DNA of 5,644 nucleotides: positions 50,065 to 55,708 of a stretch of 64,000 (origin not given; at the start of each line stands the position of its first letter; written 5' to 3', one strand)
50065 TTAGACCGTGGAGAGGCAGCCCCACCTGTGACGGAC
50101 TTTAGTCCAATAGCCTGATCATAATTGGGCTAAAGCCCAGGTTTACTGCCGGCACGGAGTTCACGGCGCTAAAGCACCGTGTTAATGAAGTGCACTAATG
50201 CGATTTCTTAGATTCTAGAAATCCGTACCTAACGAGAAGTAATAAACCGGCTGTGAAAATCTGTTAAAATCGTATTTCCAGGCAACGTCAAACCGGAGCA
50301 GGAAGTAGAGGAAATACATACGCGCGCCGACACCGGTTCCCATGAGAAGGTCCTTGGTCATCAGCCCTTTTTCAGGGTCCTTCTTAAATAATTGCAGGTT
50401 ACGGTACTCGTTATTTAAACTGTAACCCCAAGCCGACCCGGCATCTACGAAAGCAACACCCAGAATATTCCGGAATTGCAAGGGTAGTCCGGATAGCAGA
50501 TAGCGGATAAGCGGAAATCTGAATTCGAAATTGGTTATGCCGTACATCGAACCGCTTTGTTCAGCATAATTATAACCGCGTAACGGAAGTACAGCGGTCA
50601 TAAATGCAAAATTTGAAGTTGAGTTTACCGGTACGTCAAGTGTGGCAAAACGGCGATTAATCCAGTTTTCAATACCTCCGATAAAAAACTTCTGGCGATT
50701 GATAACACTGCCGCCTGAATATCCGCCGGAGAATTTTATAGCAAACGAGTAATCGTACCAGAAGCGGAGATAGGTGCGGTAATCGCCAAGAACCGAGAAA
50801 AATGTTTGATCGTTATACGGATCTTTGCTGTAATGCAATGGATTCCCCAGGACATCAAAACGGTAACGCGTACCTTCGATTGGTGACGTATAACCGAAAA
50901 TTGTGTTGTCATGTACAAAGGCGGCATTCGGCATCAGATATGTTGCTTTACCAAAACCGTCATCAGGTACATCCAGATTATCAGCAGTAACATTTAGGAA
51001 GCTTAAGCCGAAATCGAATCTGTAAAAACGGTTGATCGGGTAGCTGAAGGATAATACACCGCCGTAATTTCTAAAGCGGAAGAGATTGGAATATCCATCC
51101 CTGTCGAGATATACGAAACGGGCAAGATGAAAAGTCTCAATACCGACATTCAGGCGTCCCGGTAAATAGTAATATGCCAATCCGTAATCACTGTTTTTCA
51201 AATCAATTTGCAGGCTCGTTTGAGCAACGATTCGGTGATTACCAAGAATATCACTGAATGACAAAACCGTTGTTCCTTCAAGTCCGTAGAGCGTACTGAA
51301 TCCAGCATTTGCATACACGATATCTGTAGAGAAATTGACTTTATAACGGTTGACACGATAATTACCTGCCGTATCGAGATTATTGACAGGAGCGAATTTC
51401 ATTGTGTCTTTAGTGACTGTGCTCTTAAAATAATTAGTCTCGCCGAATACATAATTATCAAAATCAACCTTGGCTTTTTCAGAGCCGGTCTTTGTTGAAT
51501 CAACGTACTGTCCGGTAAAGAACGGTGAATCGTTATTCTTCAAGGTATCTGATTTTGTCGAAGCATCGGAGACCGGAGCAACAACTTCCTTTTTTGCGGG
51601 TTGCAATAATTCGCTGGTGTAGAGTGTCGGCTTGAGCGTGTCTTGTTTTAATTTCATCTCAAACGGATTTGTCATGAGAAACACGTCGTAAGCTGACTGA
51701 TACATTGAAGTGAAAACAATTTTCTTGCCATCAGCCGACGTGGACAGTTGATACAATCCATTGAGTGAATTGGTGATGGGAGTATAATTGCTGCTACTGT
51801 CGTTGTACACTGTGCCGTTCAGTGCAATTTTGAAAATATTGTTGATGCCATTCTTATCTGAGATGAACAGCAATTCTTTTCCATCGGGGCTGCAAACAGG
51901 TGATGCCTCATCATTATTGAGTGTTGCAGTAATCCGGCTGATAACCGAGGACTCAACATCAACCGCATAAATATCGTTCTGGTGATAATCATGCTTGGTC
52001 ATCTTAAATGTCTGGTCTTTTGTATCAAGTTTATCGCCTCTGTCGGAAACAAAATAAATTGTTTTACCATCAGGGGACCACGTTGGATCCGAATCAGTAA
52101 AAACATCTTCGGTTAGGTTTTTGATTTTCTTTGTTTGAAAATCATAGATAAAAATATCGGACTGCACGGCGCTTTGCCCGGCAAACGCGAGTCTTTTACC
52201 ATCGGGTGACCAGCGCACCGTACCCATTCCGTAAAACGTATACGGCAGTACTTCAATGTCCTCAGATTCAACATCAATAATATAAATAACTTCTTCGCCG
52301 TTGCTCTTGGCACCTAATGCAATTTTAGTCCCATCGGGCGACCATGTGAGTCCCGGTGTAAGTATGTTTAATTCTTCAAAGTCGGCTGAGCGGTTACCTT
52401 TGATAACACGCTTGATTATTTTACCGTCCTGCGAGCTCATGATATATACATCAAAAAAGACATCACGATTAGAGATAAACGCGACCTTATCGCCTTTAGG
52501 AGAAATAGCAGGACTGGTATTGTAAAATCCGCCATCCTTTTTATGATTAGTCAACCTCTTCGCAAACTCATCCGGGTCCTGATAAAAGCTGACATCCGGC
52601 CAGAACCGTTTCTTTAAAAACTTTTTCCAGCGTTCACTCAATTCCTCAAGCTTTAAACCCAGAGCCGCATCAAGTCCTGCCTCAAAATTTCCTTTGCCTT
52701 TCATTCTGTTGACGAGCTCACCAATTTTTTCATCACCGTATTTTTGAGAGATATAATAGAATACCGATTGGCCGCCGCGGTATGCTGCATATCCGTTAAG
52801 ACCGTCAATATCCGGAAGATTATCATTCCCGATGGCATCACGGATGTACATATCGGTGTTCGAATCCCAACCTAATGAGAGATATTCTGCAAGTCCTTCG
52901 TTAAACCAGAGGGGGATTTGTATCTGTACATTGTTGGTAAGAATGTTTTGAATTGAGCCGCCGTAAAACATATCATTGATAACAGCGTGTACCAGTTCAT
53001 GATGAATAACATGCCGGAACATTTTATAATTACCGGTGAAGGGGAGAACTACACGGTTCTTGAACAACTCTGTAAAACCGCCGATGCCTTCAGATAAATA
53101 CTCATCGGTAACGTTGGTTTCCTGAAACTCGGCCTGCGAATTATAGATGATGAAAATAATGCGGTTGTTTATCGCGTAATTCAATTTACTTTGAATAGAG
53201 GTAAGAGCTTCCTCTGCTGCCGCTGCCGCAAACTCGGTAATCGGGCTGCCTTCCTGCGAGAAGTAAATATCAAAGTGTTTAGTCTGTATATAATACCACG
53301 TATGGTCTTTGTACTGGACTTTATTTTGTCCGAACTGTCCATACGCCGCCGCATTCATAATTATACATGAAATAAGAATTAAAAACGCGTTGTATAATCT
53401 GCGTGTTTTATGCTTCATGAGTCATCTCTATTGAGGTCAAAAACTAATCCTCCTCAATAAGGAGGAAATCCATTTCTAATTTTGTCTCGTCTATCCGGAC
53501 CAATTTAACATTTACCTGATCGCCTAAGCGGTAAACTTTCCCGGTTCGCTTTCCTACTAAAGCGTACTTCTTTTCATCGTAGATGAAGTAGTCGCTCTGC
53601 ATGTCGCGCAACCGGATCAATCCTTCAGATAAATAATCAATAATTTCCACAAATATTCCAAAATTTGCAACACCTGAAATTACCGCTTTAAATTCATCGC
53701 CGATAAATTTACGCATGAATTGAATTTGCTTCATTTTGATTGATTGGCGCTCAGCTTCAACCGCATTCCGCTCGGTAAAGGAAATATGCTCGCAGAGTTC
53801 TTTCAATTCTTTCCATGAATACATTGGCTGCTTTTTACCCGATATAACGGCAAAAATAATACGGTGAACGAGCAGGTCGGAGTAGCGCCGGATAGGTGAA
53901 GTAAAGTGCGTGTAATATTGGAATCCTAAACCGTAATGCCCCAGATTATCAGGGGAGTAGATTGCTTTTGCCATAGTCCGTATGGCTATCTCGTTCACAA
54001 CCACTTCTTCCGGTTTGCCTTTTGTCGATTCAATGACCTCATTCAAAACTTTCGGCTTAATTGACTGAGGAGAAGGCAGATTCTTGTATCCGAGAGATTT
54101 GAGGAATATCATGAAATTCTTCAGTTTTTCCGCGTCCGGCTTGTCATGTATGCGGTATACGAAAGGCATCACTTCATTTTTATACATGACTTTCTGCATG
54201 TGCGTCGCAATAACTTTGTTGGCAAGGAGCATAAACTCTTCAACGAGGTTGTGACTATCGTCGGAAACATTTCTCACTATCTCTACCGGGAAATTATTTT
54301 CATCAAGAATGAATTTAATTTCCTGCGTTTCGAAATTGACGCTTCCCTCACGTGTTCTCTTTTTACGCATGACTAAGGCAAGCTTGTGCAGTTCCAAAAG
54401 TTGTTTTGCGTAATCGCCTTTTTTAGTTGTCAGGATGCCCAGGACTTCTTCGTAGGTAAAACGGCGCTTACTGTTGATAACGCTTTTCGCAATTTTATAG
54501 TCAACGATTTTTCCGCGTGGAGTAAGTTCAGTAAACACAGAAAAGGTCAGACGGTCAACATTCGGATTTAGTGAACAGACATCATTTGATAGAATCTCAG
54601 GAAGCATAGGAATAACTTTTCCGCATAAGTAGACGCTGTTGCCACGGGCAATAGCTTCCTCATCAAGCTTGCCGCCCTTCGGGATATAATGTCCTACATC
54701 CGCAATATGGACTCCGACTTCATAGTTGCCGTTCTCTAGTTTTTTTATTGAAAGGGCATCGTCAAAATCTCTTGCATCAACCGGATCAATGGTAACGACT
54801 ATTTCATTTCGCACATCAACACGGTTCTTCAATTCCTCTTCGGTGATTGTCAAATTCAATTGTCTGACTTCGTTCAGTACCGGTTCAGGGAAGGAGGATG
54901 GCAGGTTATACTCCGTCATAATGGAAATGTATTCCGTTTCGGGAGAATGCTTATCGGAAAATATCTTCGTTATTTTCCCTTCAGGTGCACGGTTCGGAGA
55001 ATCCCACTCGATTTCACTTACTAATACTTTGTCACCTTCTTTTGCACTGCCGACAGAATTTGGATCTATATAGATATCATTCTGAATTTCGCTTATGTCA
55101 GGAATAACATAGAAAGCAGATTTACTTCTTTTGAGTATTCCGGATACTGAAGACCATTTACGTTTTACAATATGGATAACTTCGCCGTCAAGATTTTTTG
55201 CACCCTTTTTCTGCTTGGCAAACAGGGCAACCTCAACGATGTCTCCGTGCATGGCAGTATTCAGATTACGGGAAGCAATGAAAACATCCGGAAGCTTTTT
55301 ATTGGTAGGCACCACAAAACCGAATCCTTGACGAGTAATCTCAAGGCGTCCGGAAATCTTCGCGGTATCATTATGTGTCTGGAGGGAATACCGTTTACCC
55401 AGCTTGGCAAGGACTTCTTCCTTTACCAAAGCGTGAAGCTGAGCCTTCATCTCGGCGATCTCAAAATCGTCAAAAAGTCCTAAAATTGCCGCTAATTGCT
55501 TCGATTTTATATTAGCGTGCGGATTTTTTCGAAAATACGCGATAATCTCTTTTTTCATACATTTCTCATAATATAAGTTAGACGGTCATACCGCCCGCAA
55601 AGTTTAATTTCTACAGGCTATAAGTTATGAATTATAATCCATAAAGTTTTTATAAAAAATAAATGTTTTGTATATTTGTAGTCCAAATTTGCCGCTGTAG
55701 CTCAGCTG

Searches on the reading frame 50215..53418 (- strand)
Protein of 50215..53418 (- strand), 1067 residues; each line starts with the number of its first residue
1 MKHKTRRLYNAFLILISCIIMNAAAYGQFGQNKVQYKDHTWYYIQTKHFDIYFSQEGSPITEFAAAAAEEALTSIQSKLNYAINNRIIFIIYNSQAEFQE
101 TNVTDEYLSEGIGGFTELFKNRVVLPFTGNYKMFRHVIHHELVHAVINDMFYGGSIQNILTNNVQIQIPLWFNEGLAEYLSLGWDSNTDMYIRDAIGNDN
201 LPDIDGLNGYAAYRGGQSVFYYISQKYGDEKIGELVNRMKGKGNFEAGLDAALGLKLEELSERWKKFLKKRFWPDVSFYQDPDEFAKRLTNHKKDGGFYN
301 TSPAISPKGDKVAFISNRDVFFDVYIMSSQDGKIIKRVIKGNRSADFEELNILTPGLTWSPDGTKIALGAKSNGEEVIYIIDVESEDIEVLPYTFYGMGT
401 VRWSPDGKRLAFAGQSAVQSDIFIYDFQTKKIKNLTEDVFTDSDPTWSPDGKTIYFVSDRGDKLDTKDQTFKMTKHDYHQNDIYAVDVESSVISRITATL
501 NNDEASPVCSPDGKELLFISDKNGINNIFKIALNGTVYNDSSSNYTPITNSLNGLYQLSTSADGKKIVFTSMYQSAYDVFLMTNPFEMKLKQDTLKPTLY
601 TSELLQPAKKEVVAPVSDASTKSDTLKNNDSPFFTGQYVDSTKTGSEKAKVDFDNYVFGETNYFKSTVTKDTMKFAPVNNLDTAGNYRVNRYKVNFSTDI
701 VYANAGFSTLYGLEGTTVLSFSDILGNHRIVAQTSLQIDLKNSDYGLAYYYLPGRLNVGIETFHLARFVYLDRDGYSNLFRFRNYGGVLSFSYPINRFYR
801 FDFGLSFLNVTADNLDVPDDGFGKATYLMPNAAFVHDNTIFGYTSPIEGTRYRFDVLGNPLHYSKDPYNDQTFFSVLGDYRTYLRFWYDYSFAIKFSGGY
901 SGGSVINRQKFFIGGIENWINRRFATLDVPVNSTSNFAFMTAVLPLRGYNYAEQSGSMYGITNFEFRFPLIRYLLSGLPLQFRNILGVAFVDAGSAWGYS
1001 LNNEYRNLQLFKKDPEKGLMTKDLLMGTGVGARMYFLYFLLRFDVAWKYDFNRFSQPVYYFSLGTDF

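Call 9: search_protein_families(library=pfam, proteins=[window:50215-53418:-], max_evalue=0.001)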
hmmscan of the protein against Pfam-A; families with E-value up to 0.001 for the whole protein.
window:50215-53418:- (1067 aa): 9 families
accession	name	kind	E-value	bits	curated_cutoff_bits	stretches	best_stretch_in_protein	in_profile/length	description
PF07676.18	PD40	-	1.9e-29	101.4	20.9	2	441-461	10-30/38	WD40-like Beta Propeller Repeat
PF13485.12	Peptidase_MA_2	-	3.4e-13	50.3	32.4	1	67-269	1-200/201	Peptidase MA superfamily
PF00930.27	DPPIV_N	-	1.7e-12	47.2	22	1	418-459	21-62/354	Dipeptidyl peptidase IV (DPP IV) N-terminal region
PF25174.1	Beta-prop_THOC3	-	1.5e-08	34.4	305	1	400-490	93-181/272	THOC3 beta-propeller domain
PF25460.1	Beta-prop_Aladin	-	2.4e-05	24.1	171.1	1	357-464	116-219/340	Aladin seven-bladed propeller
PF24797.1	Beta-prop_WDR35_TULP_N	-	2.6e-05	24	80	0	357-439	121-197/332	WDR35/TULP4 N-terminal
PF23414.1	Beta-prop_EML_2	-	5.4e-05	23.1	90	1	327-531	15-220/266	Echinoderm microtubule-associated protein second beta-propeller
PF24817.1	WD40_WDHD1_1st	-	0.00026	20.7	109.9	0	327-461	155-287/291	WDHD1 first WD40 domain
PF02897.21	Peptidase_S9_N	-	0.00035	19.9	24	0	394-470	122-200/414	Prolyl oligopeptidase, N-terminal beta-propeller domain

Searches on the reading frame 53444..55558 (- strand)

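Call 9: search_protein_families(library=pfam, proteins=[window:53444-55558:-], max_evalue=0.001)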
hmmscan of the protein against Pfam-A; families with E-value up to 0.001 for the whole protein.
window:53444-55558:- (704 aa): 7 families
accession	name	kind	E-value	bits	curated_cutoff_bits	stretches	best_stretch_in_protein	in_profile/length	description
PF00773.25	RNB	-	2.1e-112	376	29.3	1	246-573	1-325/326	RNB domain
PF17876.7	CSD2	-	7.5e-28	96.9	26.2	2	150-224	1-74/74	Cold shock domain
PF08206.17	OB_RNB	-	8.2e-20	70.7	24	2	70-121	1-51/58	Ribonuclease B OB domain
PF00575.29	S1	-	1.6e-09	38.5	22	1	618-697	3-70/74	S1 RNA binding domain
PF22896.3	OB_RNR_1st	-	1.5e-07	31.9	28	1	37-118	17-95/99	Ribonuclease R, OB first domain, N-terminal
PF22707.2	S1CSD-TOTE-2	-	1.7e-06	28.4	27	1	68-120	3-51/60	S1/CSD-like domain 2 of the TOTE conflict systems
PF25049.1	OB_HELZ2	-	0.0003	21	29.3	0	91-134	44-88/90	3'-5' exoribonuclease HELZ2, OB-fold domain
